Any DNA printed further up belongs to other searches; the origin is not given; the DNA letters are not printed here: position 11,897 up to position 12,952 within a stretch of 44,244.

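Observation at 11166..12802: Both hydrolase pairs lack a serine nucleophile: Arg in the 'hydrolase 2' type, Cys in the 'hydrolase 1' type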

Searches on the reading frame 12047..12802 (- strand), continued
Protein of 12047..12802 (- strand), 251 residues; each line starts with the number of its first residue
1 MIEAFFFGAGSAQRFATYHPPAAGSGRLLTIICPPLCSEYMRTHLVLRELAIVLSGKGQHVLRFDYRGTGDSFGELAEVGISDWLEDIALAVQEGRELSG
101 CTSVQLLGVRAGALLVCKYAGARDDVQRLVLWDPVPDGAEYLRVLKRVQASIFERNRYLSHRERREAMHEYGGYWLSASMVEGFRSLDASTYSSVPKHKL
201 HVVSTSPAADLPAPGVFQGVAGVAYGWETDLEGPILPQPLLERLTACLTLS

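Call 35: fold_search(model_id=the predicted structure, library=pdb)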
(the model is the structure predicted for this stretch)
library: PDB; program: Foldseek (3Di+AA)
matches with E <= 10: 1784; with E <= 0.001: 1144
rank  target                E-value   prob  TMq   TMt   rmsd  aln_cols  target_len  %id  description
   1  7qjm_A                1.6e-12  1.00  0.70  0.60   7.1       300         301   16  Crystal structure of an alpha/beta-hydrolase enzyme from Chloroflexus sp. MS-G (202) (released 2022-12-28)
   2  7qjm_B                1.8e-12  1.00  0.70  0.60   7.1       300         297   16  Crystal structure of an alpha/beta-hydrolase enzyme from Chloroflexus sp. MS-G (202) (released 2022-12-28)
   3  3llc                  1.2e-11  1.00  0.58  0.56   6.4       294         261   20  Crystal structure of Putative hydrolase (YP_002548124.1) from Agrobacterium vitis S4 at 1.80 A resolution (released 2010-03-23)
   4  7q4h_A                3.2e-11  1.00  0.68  0.66   5.8       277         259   18  A thermostable lipase from Thermoanaerobacter thermohydrosulfuricus in complex with PMSF (released 2023-05-10)
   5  9h0z_D                4.2e-11  1.00  0.68  0.69   5.7       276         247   17  Crystal structure of TTL[Nle], thermophilic lipase TTL from Thermoanaerobacter thermohydrosulfuricus containing non-ca (released 2025-10-29)
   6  7q4j_A                6.4e-11  1.00  0.71  0.70   5.4       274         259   18  A thermostable lipase from Thermoanaerobacter thermohydrosulfuricus in complex a monoacylglycerol intermediate (released 2023-05-10)
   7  7xrh_B                6.4e-11  1.00  0.59  0.65   6.0       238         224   13  Feruloyl esterase from Lactobacillus acidophilus (released 2023-05-17)
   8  9h0z_F                8.3e-11  1.00  0.72  0.72   5.3       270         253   19  Crystal structure of TTL[Nle], thermophilic lipase TTL from Thermoanaerobacter thermohydrosulfuricus containing non-ca (released 2025-10-29)
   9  9h0z_E                1.3e-10  1.00  0.68  0.69   5.3       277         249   18  Crystal structure of TTL[Nle], thermophilic lipase TTL from Thermoanaerobacter thermohydrosulfuricus containing non-ca (released 2025-10-29)
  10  9h0z_C                1.3e-10  1.00  0.68  0.69   6.3       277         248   18  Crystal structure of TTL[Nle], thermophilic lipase TTL from Thermoanaerobacter thermohydrosulfuricus containing non-ca (released 2025-10-29)
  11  7d79_A                3.1e-10  1.00  0.51  0.44  10.8       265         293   15  The structure of DcsB complex with its substrate analogue (released 2021-01-27)
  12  7xrh_A                3.7e-10  1.00  0.61  0.63   6.0       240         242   14  Feruloyl esterase from Lactobacillus acidophilus (released 2023-05-17)
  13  7d79_C                3.7e-10  1.00  0.50  0.44  10.6       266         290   15  The structure of DcsB complex with its substrate analogue (released 2021-01-27)
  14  8trf_A                4.0e-10  1.00  0.55  0.54   6.7       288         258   18  Crystal structure of SM0281, an alpha/beta hydrolase from Sinorhizobium meliloti (released 2025-02-12)
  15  8b4u                  5.8e-10  1.00  0.65  0.61   4.5       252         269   17  The crystal structure of PET46, a PETase enzyme from Candidatus bathyarchaeota (released 2023-08-23)
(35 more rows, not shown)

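Call 37: search_solved_structures(query=A2, max_evalue=1e-12, show_alignments=5)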
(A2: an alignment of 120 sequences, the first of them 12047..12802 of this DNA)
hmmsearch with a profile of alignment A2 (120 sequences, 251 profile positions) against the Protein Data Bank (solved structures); distinct sequences matched with E-value up to 1e-12: 8.
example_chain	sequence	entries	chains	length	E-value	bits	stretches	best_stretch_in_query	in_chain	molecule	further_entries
9pic_A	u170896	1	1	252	2.8e-17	66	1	3-139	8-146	Alpha/beta fold hydrolase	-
9pir_A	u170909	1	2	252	3.1e-17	65.8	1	3-139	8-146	Alpha/beta fold hydrolase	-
9pid_A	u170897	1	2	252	4.6e-17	65.3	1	3-137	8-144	Alpha/beta fold hydrolase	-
7q4h_A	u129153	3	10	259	4.7e-14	55.4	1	12-208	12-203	Hydrolase_4 domain-containing protein | Serine aminopeptidase S33 domain-containing protein | Prolyl oligopeptidase family protein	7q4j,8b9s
9pjb_A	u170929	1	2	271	5.2e-14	55.3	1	1-182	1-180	MHETase MHT043-5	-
9h0z_A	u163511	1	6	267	5.4e-14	55.2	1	16-206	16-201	Serine aminopeptidase S33 domain-containing protein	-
9w30_A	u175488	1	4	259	4.9e-13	52.1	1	17-136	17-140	Alpha/beta superfamily hydrolase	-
8b4u_A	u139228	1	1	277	9e-13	51.2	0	1-135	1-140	Alpha/beta hydrolase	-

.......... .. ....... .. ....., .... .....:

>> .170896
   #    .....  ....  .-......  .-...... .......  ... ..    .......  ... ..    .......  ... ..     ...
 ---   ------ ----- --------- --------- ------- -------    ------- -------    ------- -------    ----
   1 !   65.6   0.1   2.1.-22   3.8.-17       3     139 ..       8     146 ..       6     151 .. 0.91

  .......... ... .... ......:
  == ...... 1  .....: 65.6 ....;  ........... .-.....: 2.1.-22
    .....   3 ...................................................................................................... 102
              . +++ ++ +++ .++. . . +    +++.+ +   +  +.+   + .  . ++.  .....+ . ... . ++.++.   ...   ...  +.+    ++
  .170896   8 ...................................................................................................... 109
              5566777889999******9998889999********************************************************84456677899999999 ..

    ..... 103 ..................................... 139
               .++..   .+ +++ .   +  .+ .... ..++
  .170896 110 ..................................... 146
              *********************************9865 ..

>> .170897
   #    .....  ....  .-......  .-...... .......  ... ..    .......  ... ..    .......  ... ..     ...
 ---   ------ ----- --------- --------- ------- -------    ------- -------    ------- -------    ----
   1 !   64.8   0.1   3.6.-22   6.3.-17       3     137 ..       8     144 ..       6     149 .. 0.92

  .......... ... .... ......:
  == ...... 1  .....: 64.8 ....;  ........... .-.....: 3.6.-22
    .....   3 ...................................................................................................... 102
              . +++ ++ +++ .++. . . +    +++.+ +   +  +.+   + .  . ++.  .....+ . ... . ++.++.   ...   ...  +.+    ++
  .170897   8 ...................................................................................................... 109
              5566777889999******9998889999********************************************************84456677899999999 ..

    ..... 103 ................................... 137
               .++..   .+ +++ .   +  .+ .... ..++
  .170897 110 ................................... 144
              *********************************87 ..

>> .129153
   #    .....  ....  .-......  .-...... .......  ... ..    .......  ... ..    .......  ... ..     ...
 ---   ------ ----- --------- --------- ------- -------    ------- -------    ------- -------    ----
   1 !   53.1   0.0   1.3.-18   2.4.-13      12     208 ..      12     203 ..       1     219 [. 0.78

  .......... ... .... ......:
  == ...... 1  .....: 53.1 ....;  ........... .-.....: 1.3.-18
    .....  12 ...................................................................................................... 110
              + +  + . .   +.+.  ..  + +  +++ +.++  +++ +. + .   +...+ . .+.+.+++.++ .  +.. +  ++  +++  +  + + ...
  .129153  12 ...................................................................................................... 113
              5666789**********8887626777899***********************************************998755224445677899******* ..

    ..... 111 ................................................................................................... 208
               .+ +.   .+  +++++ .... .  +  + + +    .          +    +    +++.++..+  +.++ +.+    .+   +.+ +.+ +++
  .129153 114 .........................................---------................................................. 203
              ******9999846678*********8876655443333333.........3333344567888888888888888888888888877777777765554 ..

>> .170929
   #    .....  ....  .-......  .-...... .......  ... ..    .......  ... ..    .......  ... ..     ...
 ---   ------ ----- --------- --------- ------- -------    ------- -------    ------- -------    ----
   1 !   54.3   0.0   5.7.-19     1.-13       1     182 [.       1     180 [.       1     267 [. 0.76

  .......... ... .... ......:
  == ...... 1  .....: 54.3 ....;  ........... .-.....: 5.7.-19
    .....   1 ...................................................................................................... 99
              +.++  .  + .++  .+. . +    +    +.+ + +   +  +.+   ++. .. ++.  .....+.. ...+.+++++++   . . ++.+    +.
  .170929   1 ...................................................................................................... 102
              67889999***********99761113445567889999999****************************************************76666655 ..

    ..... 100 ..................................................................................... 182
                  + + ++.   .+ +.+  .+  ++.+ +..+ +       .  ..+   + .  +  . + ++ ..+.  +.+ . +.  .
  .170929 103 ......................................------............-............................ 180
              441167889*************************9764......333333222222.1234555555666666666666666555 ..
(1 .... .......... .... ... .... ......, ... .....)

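Call 39: find_related_loci(query=A3, collection=genome_contigs, flank=10000)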
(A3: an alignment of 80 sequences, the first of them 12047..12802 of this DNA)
Query A3 (251 aa) in genome_contigs; peptide patterns used: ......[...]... (x = any residue, [..] = any of these).
600 stretches matched a pattern (row limit reached: there are more); 586 encode a relative of the query (tblastn E <= 1e-3); the best 80 are kept; 80 distinct loci.
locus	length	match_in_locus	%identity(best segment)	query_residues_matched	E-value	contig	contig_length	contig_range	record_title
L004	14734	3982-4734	62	1-251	3e-102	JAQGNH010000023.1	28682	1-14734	MAG: Betaproteobacteria bacterium isolate RYN_582 scaffold_2456901, whole genome shotgun sequence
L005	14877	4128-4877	56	3-251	2e-83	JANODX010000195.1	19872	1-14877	MAG: Vicinamibacteria bacterium isolate SOY_65_metabat_89 SOY_65_k141_2136284, whole genome shotgun sequence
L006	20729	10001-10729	38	1-248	6e-50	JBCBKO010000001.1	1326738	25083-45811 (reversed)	MAG: Pseudomonadota bacterium isolate J06627_26 NODE_1_length_1326738_cov_21.853378, whole genome shotgun sequence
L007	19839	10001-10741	36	1-248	3e-46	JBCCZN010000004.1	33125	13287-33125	MAG: Pseudomonadota bacterium isolate P01_F01_bin.36 k141_958997_length_33125_cov_18.0689, whole genome shotgun sequence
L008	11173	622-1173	41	1-188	4e-41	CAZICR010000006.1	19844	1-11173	MAG TPA_asm: uncultured Cellvibrionaceae bacterium isolate binchicken_co214_42 genome assembly, contig: NODE_2754_length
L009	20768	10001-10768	33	5-249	1e-39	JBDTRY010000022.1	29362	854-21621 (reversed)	MAG: Acidobacteriota bacterium isolate cluster3_bin.258 NODE_4786_length_29362_cov_6.660457, whole genome shotgun sequen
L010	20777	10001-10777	32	2-251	1e-39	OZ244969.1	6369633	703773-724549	MAG: Ketobacteraceae bacterium isolate 1172b765-9f31-4db6-bea8-5762c0610667 genome assembly, chromosome: 1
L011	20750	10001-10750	33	1-244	1e-39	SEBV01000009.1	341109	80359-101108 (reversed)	MAG: Gammaproteobacteria bacterium isolate PMG_258 scaffold_130, whole genome shotgun sequence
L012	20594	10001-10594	36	1-196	4e-37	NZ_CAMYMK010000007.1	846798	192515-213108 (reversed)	MAG: uncultured Marinobacter sp. isolate Biocath_Gamma_026 k127_19845, whole genome shotgun sequence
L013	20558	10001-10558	38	2-187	1e-36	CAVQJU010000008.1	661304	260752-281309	MAG: uncultured Acidobacteriota bacterium isolate MFD02242.bin.2.39 genome assembly, contig: contig_20465, whole genome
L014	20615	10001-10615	36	2-210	2e-36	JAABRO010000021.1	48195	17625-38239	MAG: Gemmatimonas sp. isolate S07.Bin148 NODE_29_length_48195_cov_9.31876, whole genome shotgun sequence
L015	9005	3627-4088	45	4-157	2e-35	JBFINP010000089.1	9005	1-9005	MAG: Acidimicrobiia bacterium isolate Mix_sand12.2021.10.G.66 k141_120388_length_9005_cov_31.3485, whole genome shotgun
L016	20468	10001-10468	42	1-158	3e-35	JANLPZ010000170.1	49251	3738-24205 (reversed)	MAG: Gemmatimonadaceae bacterium isolate OTE_38_metabat_269 OTE_38_k141_3320875, whole genome shotgun sequence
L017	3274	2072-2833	34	2-248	6e-35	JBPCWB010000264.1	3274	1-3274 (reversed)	MAG: Hyphomicrobiaceae bacterium isolate MAG_seacave_34 S1Ck127_7689755, whole genome shotgun sequence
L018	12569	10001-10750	35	5-241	7e-35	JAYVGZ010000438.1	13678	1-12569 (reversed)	MAG: Pseudomonadota bacterium isolate GL47_Up_metabinner_11 GL47_Up_metabinner_11_437, whole genome shotgun sequence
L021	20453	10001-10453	42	1-151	3e-34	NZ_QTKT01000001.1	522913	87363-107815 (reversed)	Marinobacter lipolyticus strain AESS41 NODE_1_length_522913_cov_56.6919, whole genome shotgun sequence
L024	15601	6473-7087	35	6-210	6e-34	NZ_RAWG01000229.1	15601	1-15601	Corallococcus sicarius strain CA040B NODE_229_15601_cov_48.6504, whole genome shotgun sequence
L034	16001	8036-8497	43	2-158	4e-33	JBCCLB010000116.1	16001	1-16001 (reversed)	MAG: Myxococcota bacterium isolate P01_C01_bin.17 k141_325129_length_16001_cov_22.4822, whole genome shotgun sequence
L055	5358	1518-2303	33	2-248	3e-30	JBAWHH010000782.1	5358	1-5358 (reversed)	MAG: Rhodocyclaceae bacterium isolate MFD04340_ilm_asm_bin1 k127_15412, whole genome shotgun sequence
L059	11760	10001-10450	43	4-152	4e-30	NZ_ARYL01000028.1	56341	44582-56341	Hyphomonas oceanitis SCH89 contig28, whole genome shotgun sequence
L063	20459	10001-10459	42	2-152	1e-29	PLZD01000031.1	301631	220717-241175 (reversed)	MAG: Elusimicrobia bacterium isolate palsa_1176 73.20120700_P3D.185_contig_569, whole genome shotgun sequence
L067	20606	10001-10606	34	5-203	5e-29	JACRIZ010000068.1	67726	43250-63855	MAG: Rhodocyclales bacterium isolate NC_groundwater_1816_Pr3_B-0.1um_66_141 SR-2_scaffold_141_1441169, whole genome shot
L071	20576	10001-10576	35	3-190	6e-29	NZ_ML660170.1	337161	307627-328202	Aliikangiella coralliicola strain M105 Scaffold11, whole genome shotgun sequence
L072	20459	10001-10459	37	1-155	6e-29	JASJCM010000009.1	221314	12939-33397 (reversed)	MAG: Woeseiaceae bacterium isolate MO_167.B2 MO_167.c_188, whole genome shotgun sequence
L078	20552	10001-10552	38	5-188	5e-28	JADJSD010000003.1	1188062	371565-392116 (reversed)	MAG: Betaproteobacteria bacterium isolate Hade_18-Q3-R52-61_BATAC.452 tig00000768-10-11872970, whole genome shotgun sequ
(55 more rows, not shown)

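Call 51: search_protein_families(library=pfam, proteins=[L021:3498-9950:+, L024:83-6433:+, L059:6693-9998:+, L071:7301-10801:+, L006:5530-9987:+], max_evalue=0.00001)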
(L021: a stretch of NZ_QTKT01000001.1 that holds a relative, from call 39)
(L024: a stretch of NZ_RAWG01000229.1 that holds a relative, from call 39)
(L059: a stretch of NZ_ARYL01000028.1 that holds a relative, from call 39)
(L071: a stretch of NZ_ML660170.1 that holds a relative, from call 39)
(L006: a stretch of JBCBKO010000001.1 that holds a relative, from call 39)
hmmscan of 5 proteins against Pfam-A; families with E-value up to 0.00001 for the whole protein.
L021:3498-9950:+ (2150 aa): 4 families
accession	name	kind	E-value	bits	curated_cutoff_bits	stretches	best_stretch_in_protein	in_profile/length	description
PF00501.34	AMP-binding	-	8.2e-180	598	29.9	2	489-835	2-383/384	AMP-binding enzyme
PF00668.25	Condensation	-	2.3e-170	567.7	30.6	2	1082-1509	4-439/456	Condensation domain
PF13193.12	AMP-binding_C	-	1.6e-25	90.2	24.5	2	894-969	1-76/76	AMP-binding enzyme C-terminal domain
PF00550.31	PP-binding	-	4e-25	88.3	20.8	2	999-1061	3-67/67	Phosphopantetheine attachment site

L024:83-6433:+ (2116 aa): 4 families
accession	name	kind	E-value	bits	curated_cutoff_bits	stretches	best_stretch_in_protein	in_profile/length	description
PF00668.25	Condensation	-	1.3e-208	693.8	30.6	2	1041-1483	5-454/456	Condensation domain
PF00501.34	AMP-binding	-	4.5e-180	598.9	29.9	2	456-795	2-384/384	AMP-binding enzyme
PF13193.12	AMP-binding_C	-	5.8e-31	107.7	24.5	2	1902-1977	1-76/76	AMP-binding enzyme C-terminal domain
PF00550.31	PP-binding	-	9.1e-26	90.3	20.8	2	955-1019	1-67/67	Phosphopantetheine attachment site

L059:6693-9998:+ (1101 aa): 5 families
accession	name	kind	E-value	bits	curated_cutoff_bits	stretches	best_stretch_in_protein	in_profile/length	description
PF00501.34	AMP-binding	-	9.2e-80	268.7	29.9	1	520-863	2-384/384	AMP-binding enzyme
PF00668.25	Condensation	-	7.2e-68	229.8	30.6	1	71-499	5-455/456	Condensation domain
PF00550.31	PP-binding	-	4.9e-13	49.6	20.8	1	1033-1092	4-66/67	Phosphopantetheine attachment site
PF13193.12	AMP-binding_C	-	3.8e-11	44.2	24.5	1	927-1002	1-76/76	AMP-binding enzyme C-terminal domain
PF18563.6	TubC_N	-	1.1e-09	38.6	26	1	5-53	3-51/52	TubC N-terminal docking domain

L071:7301-10801:+ (1166 aa): 4 families
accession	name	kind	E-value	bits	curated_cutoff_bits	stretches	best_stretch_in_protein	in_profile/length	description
PF00501.34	AMP-binding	-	3e-74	250.5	29.9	1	303-652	4-384/384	AMP-binding enzyme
PF00550.31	PP-binding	-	6.8e-09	36.3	20.8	1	816-863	2-51/67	Phosphopantetheine attachment site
PF00668.25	Condensation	-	8.7e-08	31.7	30.6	0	188-278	352-453/456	Condensation domain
PF13193.12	AMP-binding_C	-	1.9e-06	29.1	24.5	1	706-783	1-74/76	AMP-binding enzyme C-terminal domain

L006:5530-9987:+ (1485 aa): 3 families
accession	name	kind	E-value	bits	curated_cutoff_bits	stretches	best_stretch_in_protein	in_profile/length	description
PF00668.25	Condensation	-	5.2e-112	375.3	30.6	2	18-446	3-449/456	Condensation domain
PF00501.34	AMP-binding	-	1.3e-77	261.6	29.9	1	473-810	4-384/384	AMP-binding enzyme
PF13193.12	AMP-binding_C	-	3.9e-07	31.3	24.5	1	865-939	2-76/76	AMP-binding enzyme C-terminal domain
